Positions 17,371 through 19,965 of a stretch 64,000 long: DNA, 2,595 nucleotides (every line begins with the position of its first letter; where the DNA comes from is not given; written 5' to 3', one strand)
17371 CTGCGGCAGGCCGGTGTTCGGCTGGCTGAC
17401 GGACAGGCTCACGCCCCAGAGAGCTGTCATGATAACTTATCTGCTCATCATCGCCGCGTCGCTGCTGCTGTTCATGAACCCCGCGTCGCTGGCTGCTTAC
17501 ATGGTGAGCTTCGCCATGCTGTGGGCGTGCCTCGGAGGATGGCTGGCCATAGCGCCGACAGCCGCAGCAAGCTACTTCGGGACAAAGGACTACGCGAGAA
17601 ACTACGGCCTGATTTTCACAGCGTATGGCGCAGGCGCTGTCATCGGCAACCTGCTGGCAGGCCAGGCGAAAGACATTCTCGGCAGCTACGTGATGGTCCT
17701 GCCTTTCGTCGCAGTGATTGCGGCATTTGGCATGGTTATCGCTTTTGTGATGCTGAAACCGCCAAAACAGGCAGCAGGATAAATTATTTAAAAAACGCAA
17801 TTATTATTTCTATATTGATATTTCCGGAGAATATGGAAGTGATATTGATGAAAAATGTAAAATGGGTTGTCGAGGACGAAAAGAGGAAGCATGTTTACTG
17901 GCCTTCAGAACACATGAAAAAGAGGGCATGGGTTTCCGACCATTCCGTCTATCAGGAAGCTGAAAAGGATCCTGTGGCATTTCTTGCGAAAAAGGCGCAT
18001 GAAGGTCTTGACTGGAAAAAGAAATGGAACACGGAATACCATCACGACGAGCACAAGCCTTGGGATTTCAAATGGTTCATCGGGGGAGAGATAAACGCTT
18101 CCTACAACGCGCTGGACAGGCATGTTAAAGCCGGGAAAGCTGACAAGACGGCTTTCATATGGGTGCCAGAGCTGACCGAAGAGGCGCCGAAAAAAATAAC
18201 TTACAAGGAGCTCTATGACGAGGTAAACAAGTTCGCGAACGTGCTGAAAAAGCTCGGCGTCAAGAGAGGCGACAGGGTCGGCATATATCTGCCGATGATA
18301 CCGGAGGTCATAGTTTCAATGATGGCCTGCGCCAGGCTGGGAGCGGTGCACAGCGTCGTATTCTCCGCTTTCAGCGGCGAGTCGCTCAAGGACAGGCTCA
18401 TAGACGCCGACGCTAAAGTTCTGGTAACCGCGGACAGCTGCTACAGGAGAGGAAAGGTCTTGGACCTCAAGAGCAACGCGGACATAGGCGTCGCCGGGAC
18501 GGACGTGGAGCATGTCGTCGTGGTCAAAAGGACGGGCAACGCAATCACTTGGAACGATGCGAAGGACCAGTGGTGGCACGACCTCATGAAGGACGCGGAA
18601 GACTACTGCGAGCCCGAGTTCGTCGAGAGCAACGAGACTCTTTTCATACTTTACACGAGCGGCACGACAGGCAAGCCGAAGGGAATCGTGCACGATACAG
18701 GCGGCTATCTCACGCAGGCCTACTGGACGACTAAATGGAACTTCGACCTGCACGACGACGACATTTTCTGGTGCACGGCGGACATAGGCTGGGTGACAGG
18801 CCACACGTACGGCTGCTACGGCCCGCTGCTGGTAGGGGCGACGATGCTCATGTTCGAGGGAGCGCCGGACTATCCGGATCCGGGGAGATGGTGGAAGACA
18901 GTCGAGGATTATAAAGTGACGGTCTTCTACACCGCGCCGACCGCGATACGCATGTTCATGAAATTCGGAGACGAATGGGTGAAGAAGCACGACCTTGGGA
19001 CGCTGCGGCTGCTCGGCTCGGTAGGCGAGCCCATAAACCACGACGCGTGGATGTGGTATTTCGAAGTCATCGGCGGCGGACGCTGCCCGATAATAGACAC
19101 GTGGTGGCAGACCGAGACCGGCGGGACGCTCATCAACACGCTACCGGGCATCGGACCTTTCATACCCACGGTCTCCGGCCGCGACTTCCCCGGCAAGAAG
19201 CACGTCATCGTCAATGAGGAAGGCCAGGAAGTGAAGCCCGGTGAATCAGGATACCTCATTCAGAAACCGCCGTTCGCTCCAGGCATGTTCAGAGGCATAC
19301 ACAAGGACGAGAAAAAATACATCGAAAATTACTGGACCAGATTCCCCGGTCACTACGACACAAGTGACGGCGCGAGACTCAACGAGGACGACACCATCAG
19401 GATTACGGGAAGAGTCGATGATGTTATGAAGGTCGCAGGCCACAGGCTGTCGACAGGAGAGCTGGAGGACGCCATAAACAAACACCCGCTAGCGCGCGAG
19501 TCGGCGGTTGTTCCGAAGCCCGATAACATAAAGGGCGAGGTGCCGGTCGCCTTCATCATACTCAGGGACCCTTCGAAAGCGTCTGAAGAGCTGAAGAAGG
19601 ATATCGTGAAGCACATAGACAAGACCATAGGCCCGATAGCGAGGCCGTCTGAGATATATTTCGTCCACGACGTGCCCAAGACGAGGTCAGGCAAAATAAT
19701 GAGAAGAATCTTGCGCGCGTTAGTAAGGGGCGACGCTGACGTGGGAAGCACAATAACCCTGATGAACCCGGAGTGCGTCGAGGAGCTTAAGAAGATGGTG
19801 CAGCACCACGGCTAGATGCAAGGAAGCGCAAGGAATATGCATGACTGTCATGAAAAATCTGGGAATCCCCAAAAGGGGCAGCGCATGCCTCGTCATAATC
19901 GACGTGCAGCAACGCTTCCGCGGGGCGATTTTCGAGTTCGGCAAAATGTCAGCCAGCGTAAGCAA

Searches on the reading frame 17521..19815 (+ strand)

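Call 56: search_protein_families(library=pfam, proteins=[window:17521-19815:+], max_evalue=0.00001)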
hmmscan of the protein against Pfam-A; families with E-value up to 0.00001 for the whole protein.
window:17521-19815:+ (764 aa): 3 families
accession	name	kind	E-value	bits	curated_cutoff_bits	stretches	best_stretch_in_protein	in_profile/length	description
PF00501.34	AMP-binding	-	2.7e-88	296.8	29.9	1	204-592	6-382/384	AMP-binding enzyme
PF13193.12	AMP-binding_C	-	3.5e-23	82.8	24.5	1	647-725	1-76/76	AMP-binding enzyme C-terminal domain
PF16177.11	ACAS_N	-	3e-13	49.8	27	1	142-197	3-55/55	Acetyl-coenzyme A synthetase N-terminus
